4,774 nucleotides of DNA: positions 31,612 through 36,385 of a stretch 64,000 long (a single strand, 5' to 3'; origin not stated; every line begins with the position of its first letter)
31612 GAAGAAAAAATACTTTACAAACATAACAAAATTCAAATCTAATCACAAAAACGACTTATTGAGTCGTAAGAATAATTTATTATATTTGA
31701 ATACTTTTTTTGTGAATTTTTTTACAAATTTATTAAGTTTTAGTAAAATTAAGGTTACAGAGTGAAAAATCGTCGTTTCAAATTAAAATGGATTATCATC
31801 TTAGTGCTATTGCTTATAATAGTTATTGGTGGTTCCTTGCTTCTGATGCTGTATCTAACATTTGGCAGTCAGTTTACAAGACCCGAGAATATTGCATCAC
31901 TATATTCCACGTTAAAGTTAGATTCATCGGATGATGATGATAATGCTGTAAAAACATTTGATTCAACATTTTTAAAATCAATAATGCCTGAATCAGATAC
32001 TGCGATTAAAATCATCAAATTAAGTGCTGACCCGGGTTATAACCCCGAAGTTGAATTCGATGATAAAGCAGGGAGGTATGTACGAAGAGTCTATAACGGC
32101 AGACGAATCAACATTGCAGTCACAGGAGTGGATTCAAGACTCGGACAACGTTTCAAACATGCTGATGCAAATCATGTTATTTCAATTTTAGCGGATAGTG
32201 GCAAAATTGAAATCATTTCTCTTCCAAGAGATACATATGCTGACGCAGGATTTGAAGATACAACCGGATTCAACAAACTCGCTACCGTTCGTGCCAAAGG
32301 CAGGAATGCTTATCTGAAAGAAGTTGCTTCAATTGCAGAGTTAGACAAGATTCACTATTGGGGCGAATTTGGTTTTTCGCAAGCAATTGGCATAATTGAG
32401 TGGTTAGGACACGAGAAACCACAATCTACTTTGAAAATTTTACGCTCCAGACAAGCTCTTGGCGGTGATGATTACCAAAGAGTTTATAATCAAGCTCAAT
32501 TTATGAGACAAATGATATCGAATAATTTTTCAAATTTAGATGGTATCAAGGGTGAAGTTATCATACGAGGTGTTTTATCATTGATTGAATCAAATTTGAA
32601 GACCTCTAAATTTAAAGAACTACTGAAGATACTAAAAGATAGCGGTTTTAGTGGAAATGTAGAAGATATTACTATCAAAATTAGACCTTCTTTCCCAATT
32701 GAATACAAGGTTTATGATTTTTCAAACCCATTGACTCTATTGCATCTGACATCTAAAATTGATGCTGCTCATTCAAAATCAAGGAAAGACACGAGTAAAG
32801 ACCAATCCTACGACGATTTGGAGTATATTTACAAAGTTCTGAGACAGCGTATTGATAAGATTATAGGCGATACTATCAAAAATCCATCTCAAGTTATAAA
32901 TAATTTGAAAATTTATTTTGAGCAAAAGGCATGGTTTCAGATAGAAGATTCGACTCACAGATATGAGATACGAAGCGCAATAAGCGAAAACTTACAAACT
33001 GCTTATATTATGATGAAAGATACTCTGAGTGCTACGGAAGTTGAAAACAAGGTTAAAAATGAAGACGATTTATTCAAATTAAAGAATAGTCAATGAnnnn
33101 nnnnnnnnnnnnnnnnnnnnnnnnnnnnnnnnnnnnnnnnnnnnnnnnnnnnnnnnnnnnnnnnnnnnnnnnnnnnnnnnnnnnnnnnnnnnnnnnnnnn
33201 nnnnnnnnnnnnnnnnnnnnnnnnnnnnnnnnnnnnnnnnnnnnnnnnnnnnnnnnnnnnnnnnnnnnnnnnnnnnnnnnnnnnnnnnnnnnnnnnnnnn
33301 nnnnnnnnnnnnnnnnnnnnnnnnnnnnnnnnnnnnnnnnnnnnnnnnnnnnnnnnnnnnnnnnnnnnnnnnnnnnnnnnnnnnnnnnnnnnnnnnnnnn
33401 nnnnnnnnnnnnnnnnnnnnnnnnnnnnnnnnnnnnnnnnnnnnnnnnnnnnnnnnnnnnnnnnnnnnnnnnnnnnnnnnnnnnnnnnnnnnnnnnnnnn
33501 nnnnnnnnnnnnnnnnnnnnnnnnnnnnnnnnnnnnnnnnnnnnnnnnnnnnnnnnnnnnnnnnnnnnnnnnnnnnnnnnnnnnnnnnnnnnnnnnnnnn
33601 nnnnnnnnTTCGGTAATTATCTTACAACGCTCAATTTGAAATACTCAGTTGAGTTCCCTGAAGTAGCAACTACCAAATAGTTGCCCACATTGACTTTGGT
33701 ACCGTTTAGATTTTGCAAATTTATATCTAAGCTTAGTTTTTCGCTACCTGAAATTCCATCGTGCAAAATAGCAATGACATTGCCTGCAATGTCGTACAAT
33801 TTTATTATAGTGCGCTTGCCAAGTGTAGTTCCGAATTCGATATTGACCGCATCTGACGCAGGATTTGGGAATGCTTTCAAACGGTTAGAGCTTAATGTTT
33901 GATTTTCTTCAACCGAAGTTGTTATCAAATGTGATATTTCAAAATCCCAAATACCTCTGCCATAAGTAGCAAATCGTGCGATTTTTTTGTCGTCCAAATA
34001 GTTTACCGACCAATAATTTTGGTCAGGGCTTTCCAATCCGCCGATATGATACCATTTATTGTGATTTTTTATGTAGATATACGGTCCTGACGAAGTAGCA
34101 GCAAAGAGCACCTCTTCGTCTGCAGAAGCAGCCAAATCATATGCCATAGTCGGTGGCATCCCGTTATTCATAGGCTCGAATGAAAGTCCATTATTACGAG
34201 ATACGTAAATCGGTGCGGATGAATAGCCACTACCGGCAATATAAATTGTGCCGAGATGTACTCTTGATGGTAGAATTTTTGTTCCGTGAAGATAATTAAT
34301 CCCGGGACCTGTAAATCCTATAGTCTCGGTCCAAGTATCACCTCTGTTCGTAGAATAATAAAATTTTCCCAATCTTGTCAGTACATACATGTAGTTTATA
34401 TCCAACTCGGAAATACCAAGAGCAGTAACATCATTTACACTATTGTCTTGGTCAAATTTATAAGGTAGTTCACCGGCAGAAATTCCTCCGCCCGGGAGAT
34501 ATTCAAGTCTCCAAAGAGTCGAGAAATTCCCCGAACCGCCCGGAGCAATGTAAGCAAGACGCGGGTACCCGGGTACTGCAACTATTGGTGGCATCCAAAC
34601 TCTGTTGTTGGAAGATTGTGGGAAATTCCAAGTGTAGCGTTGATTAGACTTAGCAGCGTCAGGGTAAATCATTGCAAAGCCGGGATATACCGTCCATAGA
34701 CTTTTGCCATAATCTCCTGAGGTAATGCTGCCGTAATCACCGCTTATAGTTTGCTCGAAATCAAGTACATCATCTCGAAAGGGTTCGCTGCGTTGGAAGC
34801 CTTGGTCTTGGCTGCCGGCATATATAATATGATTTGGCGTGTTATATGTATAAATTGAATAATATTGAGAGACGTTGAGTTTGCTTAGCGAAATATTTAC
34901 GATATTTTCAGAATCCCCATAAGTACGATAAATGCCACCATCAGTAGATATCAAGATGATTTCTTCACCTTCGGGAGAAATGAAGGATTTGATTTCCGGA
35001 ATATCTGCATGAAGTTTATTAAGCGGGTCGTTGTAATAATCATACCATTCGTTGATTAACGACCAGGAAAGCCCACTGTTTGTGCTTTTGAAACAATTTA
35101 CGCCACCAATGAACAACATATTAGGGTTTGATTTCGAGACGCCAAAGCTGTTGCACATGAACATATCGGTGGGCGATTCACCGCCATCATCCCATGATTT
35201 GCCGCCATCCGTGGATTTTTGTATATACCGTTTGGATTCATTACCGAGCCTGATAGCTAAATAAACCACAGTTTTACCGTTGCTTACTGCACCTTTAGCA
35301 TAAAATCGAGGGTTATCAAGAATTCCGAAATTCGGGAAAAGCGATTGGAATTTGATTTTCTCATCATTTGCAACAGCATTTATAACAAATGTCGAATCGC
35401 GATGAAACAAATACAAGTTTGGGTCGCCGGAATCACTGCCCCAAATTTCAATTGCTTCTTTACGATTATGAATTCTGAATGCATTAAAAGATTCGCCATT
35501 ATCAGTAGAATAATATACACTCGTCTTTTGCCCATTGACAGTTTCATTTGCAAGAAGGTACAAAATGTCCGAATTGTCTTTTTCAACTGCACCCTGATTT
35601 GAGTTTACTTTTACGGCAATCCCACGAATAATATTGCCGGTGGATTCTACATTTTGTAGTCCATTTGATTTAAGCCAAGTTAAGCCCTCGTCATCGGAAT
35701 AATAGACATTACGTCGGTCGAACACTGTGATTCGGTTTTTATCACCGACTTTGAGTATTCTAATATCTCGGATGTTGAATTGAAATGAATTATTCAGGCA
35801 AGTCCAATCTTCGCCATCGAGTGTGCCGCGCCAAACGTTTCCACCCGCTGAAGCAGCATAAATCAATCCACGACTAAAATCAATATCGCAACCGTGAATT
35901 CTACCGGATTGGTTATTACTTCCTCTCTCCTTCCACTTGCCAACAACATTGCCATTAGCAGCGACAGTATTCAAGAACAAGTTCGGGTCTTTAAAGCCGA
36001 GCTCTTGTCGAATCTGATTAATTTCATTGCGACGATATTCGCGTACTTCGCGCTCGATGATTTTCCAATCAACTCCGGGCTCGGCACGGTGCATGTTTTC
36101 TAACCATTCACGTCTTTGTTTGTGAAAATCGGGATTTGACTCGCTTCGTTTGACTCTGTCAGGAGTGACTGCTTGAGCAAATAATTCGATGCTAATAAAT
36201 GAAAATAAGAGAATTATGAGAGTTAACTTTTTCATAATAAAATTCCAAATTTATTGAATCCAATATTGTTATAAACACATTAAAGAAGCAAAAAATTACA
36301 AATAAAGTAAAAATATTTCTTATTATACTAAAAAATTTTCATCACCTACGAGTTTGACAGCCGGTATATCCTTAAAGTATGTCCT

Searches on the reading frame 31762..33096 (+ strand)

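Call 83: search_protein_families(library=pfam, proteins=[window:31762-33096:+], max_evalue=0.00001)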
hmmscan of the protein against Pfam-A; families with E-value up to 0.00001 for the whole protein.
window:31762-33096:+ (444 aa): 1 family
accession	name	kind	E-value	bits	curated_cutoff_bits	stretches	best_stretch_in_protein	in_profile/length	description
PF03816.19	LytR_cpsA_psr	-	5.4e-08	33.6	24.6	0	133-213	1-81/150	LytR_cpsA_psr family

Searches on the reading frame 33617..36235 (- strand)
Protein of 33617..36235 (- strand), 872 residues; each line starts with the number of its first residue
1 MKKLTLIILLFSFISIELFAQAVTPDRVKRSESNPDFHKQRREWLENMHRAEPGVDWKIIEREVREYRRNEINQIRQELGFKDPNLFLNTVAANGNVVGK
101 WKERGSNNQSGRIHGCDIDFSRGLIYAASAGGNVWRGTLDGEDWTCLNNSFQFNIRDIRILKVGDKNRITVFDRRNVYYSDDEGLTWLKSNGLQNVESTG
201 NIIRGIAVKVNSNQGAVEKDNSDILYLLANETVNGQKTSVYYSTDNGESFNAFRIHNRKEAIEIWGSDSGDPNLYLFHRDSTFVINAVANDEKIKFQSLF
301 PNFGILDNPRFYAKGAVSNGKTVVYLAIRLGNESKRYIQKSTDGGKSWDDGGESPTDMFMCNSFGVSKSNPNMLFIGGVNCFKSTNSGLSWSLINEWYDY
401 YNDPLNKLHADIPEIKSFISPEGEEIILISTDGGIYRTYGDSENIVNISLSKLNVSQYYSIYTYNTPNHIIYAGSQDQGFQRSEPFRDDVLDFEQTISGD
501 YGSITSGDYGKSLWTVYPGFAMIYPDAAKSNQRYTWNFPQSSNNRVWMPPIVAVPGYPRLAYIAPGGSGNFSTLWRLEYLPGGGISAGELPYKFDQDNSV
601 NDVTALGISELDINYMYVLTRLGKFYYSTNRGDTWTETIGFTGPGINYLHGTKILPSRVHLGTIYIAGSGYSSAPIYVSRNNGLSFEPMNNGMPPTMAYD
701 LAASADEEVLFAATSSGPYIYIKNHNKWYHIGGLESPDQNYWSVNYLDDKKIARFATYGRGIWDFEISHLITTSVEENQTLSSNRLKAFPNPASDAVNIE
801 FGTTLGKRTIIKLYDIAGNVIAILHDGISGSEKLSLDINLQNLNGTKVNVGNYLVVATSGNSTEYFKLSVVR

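Call 83: search_protein_families(library=pfam, proteins=[window:33617-36235:-], max_evalue=0.00001)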
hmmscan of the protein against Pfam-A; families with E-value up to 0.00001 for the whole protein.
window:33617-36235:- (872 aa): 3 families
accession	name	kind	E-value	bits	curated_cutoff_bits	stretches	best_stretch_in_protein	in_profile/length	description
PF15902.12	Sortilin-Vps10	-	1.9e-11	43.8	33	0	133-259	2-118/446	Sortilin, neurotensin receptor 3,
PF02012.26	BNR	-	1.3e-09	37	27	0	626-636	1-11/12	BNR/Asp-box repeat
PF18962.6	Por_Secre_tail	-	1.5e-07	32.1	27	1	789-868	2-73/75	Secretion system C-terminal sorting domain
